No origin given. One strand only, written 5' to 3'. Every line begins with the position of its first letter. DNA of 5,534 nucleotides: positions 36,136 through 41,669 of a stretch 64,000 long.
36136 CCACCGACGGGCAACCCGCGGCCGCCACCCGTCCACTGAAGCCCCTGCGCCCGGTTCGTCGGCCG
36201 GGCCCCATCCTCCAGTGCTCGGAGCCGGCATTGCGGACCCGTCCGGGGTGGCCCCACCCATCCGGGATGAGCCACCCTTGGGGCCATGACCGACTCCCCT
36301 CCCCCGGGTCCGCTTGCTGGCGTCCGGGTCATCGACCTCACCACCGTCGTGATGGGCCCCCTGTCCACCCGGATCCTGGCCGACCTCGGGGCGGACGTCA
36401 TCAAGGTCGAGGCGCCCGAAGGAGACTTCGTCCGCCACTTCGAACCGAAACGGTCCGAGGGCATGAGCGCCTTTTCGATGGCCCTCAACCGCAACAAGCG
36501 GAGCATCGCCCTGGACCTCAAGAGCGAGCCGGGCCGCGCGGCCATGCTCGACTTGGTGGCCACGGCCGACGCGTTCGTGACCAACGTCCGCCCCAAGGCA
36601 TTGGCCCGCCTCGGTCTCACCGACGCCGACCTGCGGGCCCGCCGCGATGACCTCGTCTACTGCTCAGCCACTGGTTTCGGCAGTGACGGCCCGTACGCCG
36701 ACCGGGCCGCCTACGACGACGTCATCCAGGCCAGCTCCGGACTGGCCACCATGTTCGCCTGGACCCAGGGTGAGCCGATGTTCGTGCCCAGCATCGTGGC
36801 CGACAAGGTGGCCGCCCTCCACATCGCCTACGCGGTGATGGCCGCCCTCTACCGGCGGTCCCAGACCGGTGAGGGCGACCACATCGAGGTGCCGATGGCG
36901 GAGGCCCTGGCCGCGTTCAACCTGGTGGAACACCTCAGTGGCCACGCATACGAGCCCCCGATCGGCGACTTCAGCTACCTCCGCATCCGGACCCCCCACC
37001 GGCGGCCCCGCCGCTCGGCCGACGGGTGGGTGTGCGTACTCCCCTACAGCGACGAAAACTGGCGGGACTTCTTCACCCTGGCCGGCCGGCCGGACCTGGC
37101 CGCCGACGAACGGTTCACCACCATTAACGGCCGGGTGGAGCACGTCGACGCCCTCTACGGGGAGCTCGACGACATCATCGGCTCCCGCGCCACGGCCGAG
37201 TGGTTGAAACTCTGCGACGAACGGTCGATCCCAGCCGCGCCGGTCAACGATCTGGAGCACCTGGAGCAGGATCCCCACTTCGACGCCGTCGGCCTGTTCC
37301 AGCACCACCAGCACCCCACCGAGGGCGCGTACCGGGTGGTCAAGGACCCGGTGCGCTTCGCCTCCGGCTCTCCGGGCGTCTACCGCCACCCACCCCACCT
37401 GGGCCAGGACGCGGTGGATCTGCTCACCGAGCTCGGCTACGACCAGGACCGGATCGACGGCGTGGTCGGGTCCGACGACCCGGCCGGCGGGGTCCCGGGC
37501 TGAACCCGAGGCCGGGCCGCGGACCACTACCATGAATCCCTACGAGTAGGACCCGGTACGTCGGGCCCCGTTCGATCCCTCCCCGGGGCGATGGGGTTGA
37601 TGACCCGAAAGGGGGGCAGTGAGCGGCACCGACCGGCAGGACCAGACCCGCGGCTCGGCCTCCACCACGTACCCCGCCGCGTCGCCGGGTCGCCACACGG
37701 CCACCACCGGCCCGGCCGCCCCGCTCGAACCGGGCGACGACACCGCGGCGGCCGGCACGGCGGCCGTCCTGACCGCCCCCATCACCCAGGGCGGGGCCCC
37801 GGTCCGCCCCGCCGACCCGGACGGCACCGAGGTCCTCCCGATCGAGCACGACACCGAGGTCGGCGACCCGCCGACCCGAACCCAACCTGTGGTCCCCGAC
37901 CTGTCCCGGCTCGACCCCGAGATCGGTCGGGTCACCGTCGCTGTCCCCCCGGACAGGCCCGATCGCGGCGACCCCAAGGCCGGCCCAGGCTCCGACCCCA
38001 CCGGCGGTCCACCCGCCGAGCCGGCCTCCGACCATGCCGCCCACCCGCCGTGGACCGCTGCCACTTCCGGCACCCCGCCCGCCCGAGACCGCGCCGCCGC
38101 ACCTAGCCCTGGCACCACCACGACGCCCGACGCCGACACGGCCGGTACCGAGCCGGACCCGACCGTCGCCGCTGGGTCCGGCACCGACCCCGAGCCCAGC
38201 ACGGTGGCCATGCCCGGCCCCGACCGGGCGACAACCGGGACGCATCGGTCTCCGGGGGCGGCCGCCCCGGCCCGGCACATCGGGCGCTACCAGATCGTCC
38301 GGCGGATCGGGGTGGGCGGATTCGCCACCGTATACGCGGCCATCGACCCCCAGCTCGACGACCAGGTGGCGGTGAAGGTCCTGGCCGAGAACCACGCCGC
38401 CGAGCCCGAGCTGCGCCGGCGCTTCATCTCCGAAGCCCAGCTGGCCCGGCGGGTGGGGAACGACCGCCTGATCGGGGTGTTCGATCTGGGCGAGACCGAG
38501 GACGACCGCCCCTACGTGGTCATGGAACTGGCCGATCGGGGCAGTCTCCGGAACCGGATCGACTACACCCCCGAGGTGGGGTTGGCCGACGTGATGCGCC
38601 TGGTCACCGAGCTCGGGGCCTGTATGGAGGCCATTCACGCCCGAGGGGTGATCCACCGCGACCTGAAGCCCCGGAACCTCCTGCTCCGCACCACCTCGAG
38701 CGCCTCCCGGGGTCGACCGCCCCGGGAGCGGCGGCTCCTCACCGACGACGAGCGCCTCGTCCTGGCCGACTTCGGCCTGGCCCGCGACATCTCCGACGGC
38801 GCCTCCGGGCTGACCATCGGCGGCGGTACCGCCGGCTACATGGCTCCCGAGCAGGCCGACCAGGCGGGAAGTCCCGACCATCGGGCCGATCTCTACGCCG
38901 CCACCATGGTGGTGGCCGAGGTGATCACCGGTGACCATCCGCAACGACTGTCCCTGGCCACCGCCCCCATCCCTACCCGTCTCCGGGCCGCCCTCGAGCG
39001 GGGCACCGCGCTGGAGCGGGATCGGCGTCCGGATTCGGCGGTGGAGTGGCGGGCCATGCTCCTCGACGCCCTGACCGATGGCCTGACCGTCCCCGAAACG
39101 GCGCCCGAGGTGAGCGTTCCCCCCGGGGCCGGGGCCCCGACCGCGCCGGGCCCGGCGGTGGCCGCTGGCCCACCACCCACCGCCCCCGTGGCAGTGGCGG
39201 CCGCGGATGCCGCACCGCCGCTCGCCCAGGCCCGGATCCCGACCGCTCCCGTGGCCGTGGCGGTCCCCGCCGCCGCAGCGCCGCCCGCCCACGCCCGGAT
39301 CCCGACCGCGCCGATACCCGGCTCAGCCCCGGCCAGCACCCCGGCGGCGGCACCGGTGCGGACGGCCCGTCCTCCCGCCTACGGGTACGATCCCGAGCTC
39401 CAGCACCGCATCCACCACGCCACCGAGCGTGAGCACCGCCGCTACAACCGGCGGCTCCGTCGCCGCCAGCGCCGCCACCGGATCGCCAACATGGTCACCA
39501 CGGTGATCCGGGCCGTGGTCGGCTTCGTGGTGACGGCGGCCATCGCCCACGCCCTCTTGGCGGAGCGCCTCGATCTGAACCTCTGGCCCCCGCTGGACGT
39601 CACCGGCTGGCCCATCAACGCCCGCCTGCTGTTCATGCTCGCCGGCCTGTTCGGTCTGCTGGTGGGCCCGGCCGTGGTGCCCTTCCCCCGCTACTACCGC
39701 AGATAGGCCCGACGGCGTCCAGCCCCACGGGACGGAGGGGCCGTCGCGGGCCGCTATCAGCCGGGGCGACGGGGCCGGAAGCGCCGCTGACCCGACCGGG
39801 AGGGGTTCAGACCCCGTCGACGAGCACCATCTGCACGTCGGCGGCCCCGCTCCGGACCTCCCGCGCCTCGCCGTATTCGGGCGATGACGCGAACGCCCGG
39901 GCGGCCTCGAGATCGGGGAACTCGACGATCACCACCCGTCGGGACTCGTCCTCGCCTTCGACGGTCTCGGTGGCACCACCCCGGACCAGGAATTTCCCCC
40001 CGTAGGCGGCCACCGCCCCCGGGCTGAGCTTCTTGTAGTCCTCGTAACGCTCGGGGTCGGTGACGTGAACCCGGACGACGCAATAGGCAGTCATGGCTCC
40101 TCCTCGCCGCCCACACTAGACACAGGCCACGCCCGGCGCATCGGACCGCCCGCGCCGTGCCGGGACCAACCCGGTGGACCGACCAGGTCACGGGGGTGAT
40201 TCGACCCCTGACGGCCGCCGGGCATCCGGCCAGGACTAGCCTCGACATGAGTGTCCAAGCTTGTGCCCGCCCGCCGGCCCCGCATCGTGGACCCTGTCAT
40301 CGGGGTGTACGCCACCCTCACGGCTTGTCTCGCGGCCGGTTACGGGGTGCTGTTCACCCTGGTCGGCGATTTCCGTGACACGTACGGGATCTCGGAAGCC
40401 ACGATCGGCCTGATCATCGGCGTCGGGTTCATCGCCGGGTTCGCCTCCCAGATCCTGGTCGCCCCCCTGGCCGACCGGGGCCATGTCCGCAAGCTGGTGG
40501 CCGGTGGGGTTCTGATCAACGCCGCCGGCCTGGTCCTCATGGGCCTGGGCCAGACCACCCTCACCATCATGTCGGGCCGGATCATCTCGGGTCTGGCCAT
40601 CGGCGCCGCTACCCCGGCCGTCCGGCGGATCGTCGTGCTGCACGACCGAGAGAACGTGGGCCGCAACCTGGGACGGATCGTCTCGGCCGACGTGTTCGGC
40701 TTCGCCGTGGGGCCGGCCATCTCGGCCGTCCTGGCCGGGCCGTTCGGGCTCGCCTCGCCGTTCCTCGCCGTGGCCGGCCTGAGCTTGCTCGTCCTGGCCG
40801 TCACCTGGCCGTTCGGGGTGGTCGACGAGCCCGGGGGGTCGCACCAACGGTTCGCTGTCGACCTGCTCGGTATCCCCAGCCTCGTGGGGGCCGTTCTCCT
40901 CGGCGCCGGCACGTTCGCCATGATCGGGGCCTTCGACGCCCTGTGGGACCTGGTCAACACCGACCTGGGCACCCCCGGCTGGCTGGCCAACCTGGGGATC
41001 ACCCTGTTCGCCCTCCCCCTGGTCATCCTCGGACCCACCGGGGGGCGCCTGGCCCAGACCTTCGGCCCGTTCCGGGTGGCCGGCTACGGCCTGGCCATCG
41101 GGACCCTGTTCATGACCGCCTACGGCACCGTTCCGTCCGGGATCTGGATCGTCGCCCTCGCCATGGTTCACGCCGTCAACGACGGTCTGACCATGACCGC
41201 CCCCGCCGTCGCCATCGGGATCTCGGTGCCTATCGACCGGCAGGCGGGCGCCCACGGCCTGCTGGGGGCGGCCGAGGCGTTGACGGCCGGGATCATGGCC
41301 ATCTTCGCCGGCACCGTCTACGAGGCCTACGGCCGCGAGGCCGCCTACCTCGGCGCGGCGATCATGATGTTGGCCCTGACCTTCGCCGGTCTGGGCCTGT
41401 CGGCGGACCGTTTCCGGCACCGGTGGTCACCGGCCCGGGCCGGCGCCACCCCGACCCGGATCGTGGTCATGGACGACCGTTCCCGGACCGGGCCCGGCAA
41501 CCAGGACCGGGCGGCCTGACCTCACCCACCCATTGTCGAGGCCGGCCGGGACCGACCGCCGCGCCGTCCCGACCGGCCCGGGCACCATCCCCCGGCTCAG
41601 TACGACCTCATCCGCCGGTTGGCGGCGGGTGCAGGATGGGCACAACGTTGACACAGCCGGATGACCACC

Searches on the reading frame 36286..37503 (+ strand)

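Call 52: search_protein_families(library=pfam, proteins=[window:36286-37503:+], max_evalue=0.00001)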
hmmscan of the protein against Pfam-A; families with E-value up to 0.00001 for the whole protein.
window:36286-37503:+ (405 aa): 1 family
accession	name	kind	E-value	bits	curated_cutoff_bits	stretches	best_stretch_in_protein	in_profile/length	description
PF02515.22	CoA_transf_3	-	1.6e-113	380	23.3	1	10-375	1-365/366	CoA-transferase family III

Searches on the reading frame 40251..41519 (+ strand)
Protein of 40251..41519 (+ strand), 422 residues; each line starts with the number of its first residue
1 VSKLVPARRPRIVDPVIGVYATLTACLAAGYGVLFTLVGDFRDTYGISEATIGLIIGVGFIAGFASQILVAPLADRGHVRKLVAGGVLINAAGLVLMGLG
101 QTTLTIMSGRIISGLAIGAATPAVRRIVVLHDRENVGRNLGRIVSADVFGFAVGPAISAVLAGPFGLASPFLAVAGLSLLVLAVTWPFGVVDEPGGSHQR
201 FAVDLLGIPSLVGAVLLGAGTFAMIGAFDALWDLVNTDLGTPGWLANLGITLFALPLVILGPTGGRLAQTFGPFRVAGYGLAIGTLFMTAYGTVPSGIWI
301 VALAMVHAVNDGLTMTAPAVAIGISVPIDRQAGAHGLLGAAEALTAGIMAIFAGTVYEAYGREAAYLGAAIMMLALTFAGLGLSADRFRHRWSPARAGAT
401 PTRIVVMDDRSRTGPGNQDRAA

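Call 52: search_protein_families(library=pfam, proteins=[window:40251-41519:+], max_evalue=0.00001)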
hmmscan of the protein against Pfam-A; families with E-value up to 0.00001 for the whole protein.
window:40251-41519:+ (422 aa): 1 family
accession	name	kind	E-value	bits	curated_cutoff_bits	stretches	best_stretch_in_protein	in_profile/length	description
PF07690.21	MFS_1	-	3.7e-30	105.5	33.4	2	23-213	4-210/347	Major Facilitator Superfamily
